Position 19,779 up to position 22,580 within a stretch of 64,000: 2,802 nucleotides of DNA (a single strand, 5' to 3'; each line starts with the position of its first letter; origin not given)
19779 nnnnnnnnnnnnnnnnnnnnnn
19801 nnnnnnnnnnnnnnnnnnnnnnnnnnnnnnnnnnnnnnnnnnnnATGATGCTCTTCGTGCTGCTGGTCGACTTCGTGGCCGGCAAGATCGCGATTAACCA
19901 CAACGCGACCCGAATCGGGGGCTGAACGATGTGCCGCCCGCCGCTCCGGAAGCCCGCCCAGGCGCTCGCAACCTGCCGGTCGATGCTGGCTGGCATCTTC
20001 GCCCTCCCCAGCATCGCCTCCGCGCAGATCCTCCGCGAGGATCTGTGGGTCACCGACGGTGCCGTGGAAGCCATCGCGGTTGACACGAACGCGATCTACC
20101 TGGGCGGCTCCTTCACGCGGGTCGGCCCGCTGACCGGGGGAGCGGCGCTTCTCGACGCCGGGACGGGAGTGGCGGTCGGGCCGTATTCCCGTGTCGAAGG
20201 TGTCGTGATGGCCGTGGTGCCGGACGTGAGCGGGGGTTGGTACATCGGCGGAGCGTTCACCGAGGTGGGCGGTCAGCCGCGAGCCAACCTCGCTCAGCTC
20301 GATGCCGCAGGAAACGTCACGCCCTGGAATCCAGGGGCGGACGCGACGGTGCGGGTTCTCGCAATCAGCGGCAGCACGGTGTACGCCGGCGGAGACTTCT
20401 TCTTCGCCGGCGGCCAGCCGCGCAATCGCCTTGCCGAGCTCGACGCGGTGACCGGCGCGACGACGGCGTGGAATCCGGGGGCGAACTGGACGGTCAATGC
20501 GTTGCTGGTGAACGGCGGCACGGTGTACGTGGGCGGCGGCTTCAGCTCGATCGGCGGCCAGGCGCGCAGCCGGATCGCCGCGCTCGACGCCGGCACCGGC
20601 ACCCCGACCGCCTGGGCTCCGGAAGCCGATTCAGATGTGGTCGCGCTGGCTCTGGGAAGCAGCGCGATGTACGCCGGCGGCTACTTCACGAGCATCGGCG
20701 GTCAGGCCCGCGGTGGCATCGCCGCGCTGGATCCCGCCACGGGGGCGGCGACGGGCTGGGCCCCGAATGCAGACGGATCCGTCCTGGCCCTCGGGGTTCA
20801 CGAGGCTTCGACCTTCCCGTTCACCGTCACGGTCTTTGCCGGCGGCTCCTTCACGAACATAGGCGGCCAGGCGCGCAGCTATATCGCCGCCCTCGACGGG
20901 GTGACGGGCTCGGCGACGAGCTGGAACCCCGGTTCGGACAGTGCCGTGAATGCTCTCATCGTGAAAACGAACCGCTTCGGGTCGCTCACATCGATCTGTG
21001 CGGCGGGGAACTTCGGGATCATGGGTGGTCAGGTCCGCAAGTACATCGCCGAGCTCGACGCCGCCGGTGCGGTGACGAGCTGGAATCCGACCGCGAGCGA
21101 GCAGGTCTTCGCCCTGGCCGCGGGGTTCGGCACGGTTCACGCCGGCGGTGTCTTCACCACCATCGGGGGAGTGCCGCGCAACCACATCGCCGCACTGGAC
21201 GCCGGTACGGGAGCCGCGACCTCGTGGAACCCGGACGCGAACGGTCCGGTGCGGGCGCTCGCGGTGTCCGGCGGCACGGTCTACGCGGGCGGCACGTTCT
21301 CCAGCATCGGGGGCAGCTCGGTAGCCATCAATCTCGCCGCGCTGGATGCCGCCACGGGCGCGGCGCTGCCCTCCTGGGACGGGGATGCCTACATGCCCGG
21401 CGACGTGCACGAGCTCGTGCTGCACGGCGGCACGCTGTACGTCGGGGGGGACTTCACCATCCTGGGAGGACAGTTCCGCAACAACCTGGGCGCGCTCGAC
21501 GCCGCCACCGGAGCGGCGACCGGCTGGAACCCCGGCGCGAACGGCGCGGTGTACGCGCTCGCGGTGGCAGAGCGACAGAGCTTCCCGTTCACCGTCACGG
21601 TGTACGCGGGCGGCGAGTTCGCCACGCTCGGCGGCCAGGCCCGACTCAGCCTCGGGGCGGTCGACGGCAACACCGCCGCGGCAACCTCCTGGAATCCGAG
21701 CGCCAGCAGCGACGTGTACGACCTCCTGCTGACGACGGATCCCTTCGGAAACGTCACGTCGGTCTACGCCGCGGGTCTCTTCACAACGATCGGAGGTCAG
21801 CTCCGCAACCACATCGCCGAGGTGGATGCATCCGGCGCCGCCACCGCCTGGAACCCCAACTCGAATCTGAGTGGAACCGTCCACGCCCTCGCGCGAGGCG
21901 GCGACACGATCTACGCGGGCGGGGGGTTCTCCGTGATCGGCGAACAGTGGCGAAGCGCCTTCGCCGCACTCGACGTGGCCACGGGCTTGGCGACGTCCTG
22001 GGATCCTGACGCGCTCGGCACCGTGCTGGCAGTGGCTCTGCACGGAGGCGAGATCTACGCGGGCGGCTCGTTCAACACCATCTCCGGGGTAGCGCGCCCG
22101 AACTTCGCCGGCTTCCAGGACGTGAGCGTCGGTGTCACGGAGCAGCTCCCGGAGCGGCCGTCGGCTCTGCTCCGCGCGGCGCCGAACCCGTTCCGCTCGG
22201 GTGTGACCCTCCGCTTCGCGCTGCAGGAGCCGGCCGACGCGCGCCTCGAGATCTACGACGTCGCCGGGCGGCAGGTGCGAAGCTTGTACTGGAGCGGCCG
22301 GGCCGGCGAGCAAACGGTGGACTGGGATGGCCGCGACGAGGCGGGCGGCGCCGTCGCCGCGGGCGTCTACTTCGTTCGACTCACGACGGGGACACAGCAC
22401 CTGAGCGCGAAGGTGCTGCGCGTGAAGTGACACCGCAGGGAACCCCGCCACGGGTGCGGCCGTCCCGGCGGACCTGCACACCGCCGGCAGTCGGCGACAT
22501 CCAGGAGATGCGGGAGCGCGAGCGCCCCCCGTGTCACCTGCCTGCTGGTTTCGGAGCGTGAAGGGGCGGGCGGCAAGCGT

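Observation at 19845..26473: Peptide-led operons for tandem delta-60-like beta-propeller proteins with T9SS-type C-terminal domains, plus an NHL lipoprotein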

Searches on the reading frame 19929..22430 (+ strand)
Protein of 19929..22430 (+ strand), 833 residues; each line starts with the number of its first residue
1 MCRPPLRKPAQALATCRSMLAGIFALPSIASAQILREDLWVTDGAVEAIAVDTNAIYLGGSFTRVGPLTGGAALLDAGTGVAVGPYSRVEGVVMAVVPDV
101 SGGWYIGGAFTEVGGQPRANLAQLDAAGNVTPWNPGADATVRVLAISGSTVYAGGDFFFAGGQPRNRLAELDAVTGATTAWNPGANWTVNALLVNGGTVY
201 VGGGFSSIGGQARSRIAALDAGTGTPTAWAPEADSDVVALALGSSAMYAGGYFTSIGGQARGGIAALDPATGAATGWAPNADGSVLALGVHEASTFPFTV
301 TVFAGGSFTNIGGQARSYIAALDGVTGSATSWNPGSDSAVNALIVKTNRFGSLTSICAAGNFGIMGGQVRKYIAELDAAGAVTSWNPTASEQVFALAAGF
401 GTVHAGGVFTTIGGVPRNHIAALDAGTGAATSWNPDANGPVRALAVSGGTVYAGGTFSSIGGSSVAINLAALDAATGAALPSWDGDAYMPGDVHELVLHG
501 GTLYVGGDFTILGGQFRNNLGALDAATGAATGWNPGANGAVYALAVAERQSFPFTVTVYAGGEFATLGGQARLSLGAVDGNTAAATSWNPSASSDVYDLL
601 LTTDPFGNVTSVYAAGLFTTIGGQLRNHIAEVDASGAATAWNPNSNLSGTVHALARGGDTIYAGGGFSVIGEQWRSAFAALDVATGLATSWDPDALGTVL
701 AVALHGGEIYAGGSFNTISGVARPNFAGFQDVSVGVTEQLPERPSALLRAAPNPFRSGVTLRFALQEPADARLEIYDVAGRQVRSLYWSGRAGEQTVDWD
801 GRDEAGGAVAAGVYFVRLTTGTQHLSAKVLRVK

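Call 6: search_protein_families(library=pfam, proteins=[window:19929-22430:+], max_evalue=0.01)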
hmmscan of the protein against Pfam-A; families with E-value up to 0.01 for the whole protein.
window:19929-22430:+ (833 aa): 3 families
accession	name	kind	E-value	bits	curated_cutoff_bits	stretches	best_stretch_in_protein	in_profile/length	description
PF17164.10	DUF5122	-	1.9e-21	76.4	27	1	102-129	4-31/36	Domain of unknown function (DUF5122) beta-propeller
PF13860.13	FlgD_ig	-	1.5e-10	41.3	27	1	759-821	12-76/79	FlgD Ig-like domain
PF18962.6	Por_Secre_tail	-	5.6e-05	23.8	27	1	752-829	3-73/75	Secretion system C-terminal sorting domain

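Call 7: search_protein_families(library=ncbifam, proteins=[window:19929-22430:+], max_evalue=0.01)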
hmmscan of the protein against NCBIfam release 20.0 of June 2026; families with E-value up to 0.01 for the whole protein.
window:19929-22430:+ (833 aa): 8 families
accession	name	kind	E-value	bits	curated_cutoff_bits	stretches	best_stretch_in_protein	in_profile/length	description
TIGR04183.1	Por_Secre_tail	domain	1.2e-09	38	23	1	751-830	2-70/72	T9SS type A sorting domain-containing protein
NF033707.1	T9SS_sortase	equivalog_domain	4.2e-07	28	420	1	749-822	1000-1079/1095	type IX secretion system sortase PorU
NF005176.1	PRK06655.1-1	equivalog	5.2e-05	23.3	230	1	769-822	97-151/197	flagellar hook assembly protein FlgD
NF052228.1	T9SS_PorZ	equivalog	0.00044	18.8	260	1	750-822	675-746/757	type IX secretion system anionic LPS delivery protein PorZ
NF053608.1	Lsa66_OmpA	equivalog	0.0015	17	700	1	774-820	182-228/581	fibronectin-binding adhesin Lsa66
NF009277.0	PRK12634.1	equivalog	0.0017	18.5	333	1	772-819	125-173/221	flagellar basal body rod modification protein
NF052323.1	T9SSA_dep_M6i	equivalog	0.0026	15.8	600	1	752-824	962-1030/1043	T9SS-dependent M6-like inactivated metalloprotease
NF009276.0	PRK12633.1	equivalog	0.0028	17.4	383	1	769-820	129-181/234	flagellar basal body rod modification protein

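Call 61: search_solved_structures(query=window:19929-22430:+, max_evalue=1)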
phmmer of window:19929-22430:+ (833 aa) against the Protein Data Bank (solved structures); distinct sequences matched with E-value up to 1: 1.
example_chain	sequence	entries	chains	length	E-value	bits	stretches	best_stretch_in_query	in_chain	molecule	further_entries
7eh9_A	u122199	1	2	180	0.0041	18.7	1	761-821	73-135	Basal-body rod modification protein FlgD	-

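Call 73: find_homologous_proteins(query=window:19929-22430:+, max_evalue=1e-10)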
Query window:19929-22430:+ (833 aa): 5042 proteins with E <= 1e-10 among 8000 candidates; the best 120 are listed.
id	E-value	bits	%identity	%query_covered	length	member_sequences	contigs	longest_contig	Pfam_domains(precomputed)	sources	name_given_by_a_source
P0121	0.0e+0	1759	100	98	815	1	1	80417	PF17164.11,PF13860.13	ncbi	ncbi:MAG: FlgD immunoglobulin-like domain containing protein [Candidatus Eiseniibacteriota bacterium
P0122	0.0e+0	1185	69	99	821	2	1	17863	PF12768.14,PF17164.11,PF18962.8,PF13860.13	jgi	jgi:hypothetical protein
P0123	0.0e+0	1018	61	98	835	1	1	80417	PF17164.11,PF13860.13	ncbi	ncbi:MAG: FlgD immunoglobulin-like domain containing protein [Candidatus Eiseniibacteriota bacterium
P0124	1.7e-296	1004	61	96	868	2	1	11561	PF12768.14,PF17164.11,PF13860.13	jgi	jgi:hypothetical protein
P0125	1.8e-290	984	46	97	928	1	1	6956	PF12768.14,PF17164.11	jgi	jgi:trimeric autotransporter adhesin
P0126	1.6e-262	892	45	97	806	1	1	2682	PF12768.14,PF17164.11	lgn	-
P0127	4.2e-260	884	47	86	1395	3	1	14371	PF17164.11,PF24595.2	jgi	jgi:hypothetical protein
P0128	9.6e-260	883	55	96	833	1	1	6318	PF12768.14,PF17164.11,PF13860.13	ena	-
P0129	7.6e-247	840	46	90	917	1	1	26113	PF17164.11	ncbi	-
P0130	8.5e-244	830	47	88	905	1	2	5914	PF12768.14,PF17164.11,PF00699.26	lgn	-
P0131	8.9e-243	826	45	97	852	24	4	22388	PF12768.14,PF17164.11,PF13860.13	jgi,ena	-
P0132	1.3e-242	826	47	83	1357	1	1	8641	PF17164.11,PF00041.28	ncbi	-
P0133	9.4e-242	823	46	95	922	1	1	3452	PF12768.14,PF17164.11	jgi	jgi:trimeric autotransporter adhesin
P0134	2.2e-239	815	53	97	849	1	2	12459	PF13360.14,PF17164.11,PF13860.13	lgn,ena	-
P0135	6.2e-239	814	41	100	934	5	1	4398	PF17164.11,PF13860.13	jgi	-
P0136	1.1e-237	810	45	96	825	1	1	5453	PF17164.11,PF18962.8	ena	-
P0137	2.4e-236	805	51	98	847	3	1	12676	PF12768.14,PF17164.11,PF13860.13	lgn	-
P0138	4.7e-235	801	50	96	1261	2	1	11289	PF07452.18,PF17164.11,PF03160.21,PF18962.8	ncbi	-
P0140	8.7e-233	793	51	99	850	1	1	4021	PF17164.11,PF13860.13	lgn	-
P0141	2.6e-232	792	44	94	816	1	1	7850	PF12768.14,PF17164.11,PF18962.8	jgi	jgi:hypothetical protein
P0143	5.1e-232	791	44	83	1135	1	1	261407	PF13573.13,PF17164.11,PF18962.8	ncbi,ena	-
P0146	9.8e-229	780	51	96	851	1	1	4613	PF12768.14,PF17164.11,PF13860.13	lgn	-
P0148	5.5e-228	778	51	99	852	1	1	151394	PF12768.14,PF17164.11,PF13860.13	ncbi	-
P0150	9.4e-228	777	42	84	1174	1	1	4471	PF12768.14,PF17164.11,PF13860.13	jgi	jgi:hypothetical protein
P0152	4.7e-227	774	42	97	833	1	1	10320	PF12768.14,PF17164.11,PF13860.13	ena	-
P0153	1.5e-226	773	52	96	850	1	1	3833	PF17164.11,PF13860.13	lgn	-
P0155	8.8e-225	767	43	97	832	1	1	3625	PF12768.14,PF17164.11,PF13860.13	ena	-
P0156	1.9e-224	766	77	56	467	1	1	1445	PF17164.11,PF13860.13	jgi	jgi:hypothetical protein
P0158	1.4e-223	763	42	87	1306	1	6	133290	PF12768.14,PF17164.11,PF18962.8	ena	-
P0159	4.2e-223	761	47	88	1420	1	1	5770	PF12706.14,PF12768.14,PF17164.11,PF18676.7,PF18962.8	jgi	jgi:hypothetical protein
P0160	6.7e-222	757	41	97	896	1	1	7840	PF17164.11,PF13860.13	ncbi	-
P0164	1.4e-220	753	39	97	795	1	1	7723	PF17164.11,PF18962.8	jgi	jgi:hypothetical protein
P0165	1.6e-220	753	47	97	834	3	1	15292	PF12768.14,PF24681.2,PF17164.11,PF13860.13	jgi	jgi:hypothetical protein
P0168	2.8e-218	745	44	84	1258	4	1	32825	PF12768.14,PF17164.11,PF03160.21,PF18962.8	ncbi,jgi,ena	-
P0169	4.6e-218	745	47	97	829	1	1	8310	PF17164.11,PF13860.13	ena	-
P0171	5.4e-215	735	37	83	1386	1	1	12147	PF17164.11,PF18962.8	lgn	-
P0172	9.7e-214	730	51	85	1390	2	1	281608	PF22073.3,PF15780.12,PF17164.11,PF13385.14,PF18962.8,PF22544.3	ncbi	ncbi:MAG: LamG-like jellyroll fold domain-containing protein [Bacteroidota bacterium]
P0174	1.3e-212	727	45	100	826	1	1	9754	PF17164.11,PF18962.8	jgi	jgi:hypothetical protein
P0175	2.9e-212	726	48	98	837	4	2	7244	PF17164.11,PF13860.13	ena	-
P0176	3.1e-212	725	38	85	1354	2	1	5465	PF13360.14,PF12768.14,PF17164.11,PF18962.8,PF19081.7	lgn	-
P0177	5.5e-212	725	52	81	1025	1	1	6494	PF12768.14,PF17164.11,PF00699.26,PF13860.13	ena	-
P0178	8.2e-212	724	42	98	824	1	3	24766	PF17164.11,PF13860.13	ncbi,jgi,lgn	jgi:hypothetical protein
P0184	3.1e-209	716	44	84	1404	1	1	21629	PF12768.14,PF17164.11,PF18962.8,PF24595.2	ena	-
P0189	6.3e-207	708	45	91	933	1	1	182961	PF17164.11,PF18962.8,PF00699.26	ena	-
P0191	1.7e-206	706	44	99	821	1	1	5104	PF17164.11,PF03413.26,PF13860.13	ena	-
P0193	7.3e-206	704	42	97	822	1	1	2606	PF12768.14,PF17164.11,PF13860.13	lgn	-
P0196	2.5e-204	699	50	86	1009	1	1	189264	PF12768.14,PF17164.11,PF18962.8,PF13860.13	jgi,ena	-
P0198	3.2e-204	699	42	97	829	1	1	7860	PF12768.14,PF17164.11,PF18962.8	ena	-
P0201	3.1e-203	696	48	86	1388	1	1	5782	PF17164.11,PF13860.13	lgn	-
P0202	1.6e-202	693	42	87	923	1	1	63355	PF12768.14,PF17164.11,PF18962.8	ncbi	-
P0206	7.5e-202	691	38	99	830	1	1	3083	PF12768.14,PF17164.11,PF18962.8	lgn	-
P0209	8.4e-201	688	47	97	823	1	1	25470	PF13360.14,PF12768.14,PF17164.11,PF13860.13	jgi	jgi:hypothetical protein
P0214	5.2e-200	685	45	90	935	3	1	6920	PF12768.14,PF17164.11,PF18962.8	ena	-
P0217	9.1e-199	681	46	99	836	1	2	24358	PF17164.11,PF18962.8,PF00699.26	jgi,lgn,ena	-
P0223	4.2e-198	679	39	96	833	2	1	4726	PF12768.14,PF17164.11,PF18962.8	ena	-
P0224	4.3e-198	679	43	95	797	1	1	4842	PF12768.14,PF17164.11,PF13860.13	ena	-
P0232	5.5e-196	672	38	81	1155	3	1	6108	PF12768.14,PF17164.11,PF18962.8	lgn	-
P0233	2.4e-195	670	42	99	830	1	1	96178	PF12768.14,PF17164.11,PF13860.13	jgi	jgi:hypothetical protein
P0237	3.3e-194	666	42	98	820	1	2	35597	PF12768.14,PF17164.11,PF13860.13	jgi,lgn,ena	-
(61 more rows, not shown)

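Call 75: find_encoding_contigs(protein=P0121, flank=10000, max_places=2)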
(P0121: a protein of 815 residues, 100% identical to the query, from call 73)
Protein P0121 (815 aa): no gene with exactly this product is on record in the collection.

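Call 81: predict_structure(alignment_id=A6)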
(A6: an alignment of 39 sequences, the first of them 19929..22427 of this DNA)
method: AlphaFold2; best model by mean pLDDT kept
length: 833 residues; sequences in the alignment: 39
mean_pLDDT: 90.2   pTM: 0.76
mean pLDDT of the five models: 90.2, 86.7, 86.0, 78.9, 70.7
residues with pLDDT >= 90: 617; 70-90: 160; 50-70: 28; < 50: 28
segments of 3 or more residues with pLDDT < 50: 1-11, 26-30, 734-745
pLDDT, mean of each block of 10 residues (from residue 1): 40 53 48 82 96 96 91 93 85 94 95 88 93 95 96 97 95 94 96 96 97 97 95 97 95 97 96 96 97 87 98 97 96 96 94 95 95 96 93 94 93 92 95 95 96 97 91 95 89 95 97 95 95 94 96 92 97 96 95 97 93 97 96 95 89 94 95 92 91 90 93 91 91 41 52 67 81 90 89 84 87 90 83 75
secondary structure, 60 per line:
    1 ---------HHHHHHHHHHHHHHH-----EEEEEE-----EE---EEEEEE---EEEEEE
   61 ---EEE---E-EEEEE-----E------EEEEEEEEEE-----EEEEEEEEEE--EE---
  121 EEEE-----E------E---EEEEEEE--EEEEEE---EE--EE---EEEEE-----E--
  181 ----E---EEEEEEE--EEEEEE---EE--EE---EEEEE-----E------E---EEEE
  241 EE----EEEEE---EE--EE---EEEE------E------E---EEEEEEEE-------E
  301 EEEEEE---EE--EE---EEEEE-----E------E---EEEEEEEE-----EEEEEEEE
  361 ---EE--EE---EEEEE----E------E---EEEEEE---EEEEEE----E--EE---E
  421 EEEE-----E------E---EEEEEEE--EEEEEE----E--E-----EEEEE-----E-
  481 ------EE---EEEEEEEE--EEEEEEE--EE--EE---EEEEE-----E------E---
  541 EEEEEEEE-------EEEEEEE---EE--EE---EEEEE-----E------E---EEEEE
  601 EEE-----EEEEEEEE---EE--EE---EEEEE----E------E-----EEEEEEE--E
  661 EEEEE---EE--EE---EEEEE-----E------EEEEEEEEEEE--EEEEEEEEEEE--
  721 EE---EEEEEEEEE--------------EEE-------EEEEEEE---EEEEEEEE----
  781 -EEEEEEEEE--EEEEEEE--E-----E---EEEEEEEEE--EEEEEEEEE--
elements in order (helices of 4 or more, strands of 3 or more residues): H10-24 E30-35 E46-51 E55-60 E64-66 E72-76 E89-98 E104-113 E121-124 E141-147 E150-155 E168-172 E189-195 E198-203 E216-220 E237-242 E247-251 E264-267 E285-292 E300-306 E319-323 E340-347 E353-360 E373-377 E393-398 E402-407 E420-424 E441-447 E450-455 E469-473 E492-499 E502-508 E520-524 E541-548 E556-562 E575-579 E596-603 E609-616 E629-633 E651-657 E660-665 E678-682 E695-705 E708-718 E726-734 E749-751 E759-765 E769-776 E782-790 E793-799 E812-820 E823-831

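Call 83: fold_search(model_id=the predicted structure, library=pdb)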
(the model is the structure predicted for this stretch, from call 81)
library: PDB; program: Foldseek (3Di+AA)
matches with E <= 10: 1549; with E <= 0.001: 179
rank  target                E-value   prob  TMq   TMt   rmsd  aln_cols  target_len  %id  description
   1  4a2l_E                7.3e-16  1.00  0.27  0.30  21.1       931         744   10  Structure of the periplasmic domain of the heparin and heparan sulphate sensing hybrid two component system BT4663 in  (released 2012-05-02)
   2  4a2l_B                1.7e-15  1.00  0.28  0.31  20.9       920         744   10  Structure of the periplasmic domain of the heparin and heparan sulphate sensing hybrid two component system BT4663 in  (released 2012-05-02)
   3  4a2m_D                2.3e-15  1.00  0.28  0.30  21.0       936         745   10  Structure of the periplasmic domain of the heparin and heparan sulphate sensing hybrid two component system BT4663 in  (released 2012-05-02)
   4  4a2l_F                2.3e-15  1.00  0.28  0.30  20.5       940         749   10  Structure of the periplasmic domain of the heparin and heparan sulphate sensing hybrid two component system BT4663 in  (released 2012-05-02)
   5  4a2l_D                4.7e-15  1.00  0.24  0.27  20.2       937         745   10  Structure of the periplasmic domain of the heparin and heparan sulphate sensing hybrid two component system BT4663 in  (released 2012-05-02)
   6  4a2l_C                9.3e-15  1.00  0.27  0.29  15.7       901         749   11  Structure of the periplasmic domain of the heparin and heparan sulphate sensing hybrid two component system BT4663 in  (released 2012-05-02)
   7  5m11                  6.9e-14  1.00  0.31  0.34  17.2       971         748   14  Structural and functional probing of PorZ, an essential bacterial surface component of the type-IX secretion system of h (released 2016-11-09)
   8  9n6v_LQ               4.6e-12  1.00  0.39  0.39  12.1       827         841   10  SSU processome maturation and disassembly, State A (released 2025-11-05)
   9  6y7n_A                5.5e-12  1.00  0.27  0.63  10.9       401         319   15  The crystal structure of the eight-bladed symmetrical designer protein Tako8 in the presence of tellurotungstic Anders (released 2020-12-16)
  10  9n74_LQ               7.9e-12  1.00  0.40  0.40  10.7       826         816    9  SSU processome maturation and disassembly, State H (released 2025-10-29)
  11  6zqd_UL               1.0e-11  1.00  0.35  0.37  11.9       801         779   10  Cryo-EM structure of the 90S pre-ribosome from Saccharomyces cerevisiae, state Post-A1 (released 2020-09-23)
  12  9g33_UL               1.2e-11  1.00  0.38  0.38  11.6       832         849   10  Stalled 90S - Utp23-Krr1-deltaC3 (released 2025-06-18)
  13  7mqa_LT               3.7e-11  1.00  0.37  0.36  13.1       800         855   10  Cryo-EM structure of the human SSU processome, state post-A1 (released 2021-09-22)
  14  9n73_LQ               7.0e-11  1.00  0.29  0.29  13.6       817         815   11  SSU processome maturation and disassembly, State G (released 2025-10-29)
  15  6zqa_UL               7.7e-11  1.00  0.39  0.39  10.2       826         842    9  Cryo-EM structure of the 90S pre-ribosome from Saccharomyces cerevisiae, state A (Poly-Ala) (released 2020-09-23)
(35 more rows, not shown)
